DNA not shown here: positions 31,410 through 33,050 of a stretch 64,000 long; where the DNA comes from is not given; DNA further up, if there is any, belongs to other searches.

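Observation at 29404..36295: Liv-type ABC importer collapsed into three giant genes, including an MFS::LivF::LivG triple fusion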

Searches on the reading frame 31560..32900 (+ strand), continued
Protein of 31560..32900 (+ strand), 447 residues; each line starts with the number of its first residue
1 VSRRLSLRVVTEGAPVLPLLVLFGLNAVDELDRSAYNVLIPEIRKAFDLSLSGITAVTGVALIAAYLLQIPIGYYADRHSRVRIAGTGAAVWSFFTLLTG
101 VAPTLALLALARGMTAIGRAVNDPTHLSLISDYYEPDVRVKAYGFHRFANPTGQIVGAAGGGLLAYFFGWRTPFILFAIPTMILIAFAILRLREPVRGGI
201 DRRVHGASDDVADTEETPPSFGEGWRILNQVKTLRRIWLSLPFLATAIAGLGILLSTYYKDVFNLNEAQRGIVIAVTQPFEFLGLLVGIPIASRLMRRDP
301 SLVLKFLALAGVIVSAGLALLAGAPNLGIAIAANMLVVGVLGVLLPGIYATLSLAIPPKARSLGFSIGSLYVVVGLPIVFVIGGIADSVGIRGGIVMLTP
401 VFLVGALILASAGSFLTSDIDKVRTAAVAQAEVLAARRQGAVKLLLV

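Call 58: search_protein_families(library=pfam, proteins=[L087:4134-5621:+, L087:5644-6996:+, L085:9628-10932:-, L085:9080-9631:-], max_evalue=0.1)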
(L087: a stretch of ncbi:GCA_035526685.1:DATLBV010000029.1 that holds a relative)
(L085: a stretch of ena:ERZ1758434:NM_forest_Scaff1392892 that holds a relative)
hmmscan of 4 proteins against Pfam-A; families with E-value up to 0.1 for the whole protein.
L087:4134-5621:+ (495 aa): 0 families

L087:5644-6996:+ (450 aa): 0 families

L085:9628-10932:- (434 aa): 0 families

L085:9080-9631:- (183 aa): 0 families

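Call 67: find_encoding_contigs(protein=P0410, flank=6000, max_places=1)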
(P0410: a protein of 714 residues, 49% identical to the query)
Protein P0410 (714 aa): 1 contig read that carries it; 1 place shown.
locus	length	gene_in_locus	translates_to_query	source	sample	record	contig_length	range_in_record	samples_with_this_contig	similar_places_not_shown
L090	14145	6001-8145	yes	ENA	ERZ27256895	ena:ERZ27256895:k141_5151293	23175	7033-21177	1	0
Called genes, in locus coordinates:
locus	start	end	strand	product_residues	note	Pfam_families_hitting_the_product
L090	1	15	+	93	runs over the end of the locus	-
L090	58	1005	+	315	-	PF00005:ABC_tran, PF13304:AAA_21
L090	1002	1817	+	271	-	-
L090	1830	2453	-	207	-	PF22234:Rv2466c-like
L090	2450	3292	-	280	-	PF19420:DDAH_eukar (faint)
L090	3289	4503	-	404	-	PF04455:Saccharop_dh_N, PF21571:ArgZ-like_C_1st, PF21570:ArgZ-like_C_2nd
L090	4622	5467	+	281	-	PF00753:Lactamase_B, PF19583:ODP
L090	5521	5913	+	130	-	PF09996:DUF2237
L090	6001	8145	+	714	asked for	PF07690:MFS_1, PF00005:ABC_tran, PF13304:AAA_21 (faint)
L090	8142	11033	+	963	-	PF02653:BPD_transp_2, PF00005:ABC_tran, PF13304:AAA_21 (faint), PF12399:BCA_ABC_TP_C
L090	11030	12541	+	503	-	-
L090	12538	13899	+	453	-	-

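Call 68: find_encoding_contigs(protein=P0421, flank=6000, max_places=1)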
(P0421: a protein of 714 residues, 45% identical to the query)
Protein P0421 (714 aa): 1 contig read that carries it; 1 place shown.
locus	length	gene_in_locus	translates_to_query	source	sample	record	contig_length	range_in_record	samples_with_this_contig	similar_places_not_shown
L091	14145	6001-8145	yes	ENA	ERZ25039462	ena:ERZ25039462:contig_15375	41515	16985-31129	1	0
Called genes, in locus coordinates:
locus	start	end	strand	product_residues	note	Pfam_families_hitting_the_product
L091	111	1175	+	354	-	PF02958:EcKL, PF01636:APH, PF02958:EcKL, PF07914:DUF1679 (weak)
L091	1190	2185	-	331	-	PF12680:SnoaL_2 (faint)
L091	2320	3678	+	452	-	PF03055:RPE65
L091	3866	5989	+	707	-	PF02653:BPD_transp_2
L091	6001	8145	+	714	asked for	PF07690:MFS_1, PF00083:Sugar_tr (weak), PF00005:ABC_tran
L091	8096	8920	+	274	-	PF00005:ABC_tran, PF13304:AAA_21 (faint), PF12399:BCA_ABC_TP_C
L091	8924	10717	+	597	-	-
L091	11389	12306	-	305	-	PF24481:CT398_CC, PF04307:YdjM (faint)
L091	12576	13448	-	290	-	PF00905:Transpeptidase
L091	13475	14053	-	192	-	-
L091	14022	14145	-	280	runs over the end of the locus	PF00912:Transgly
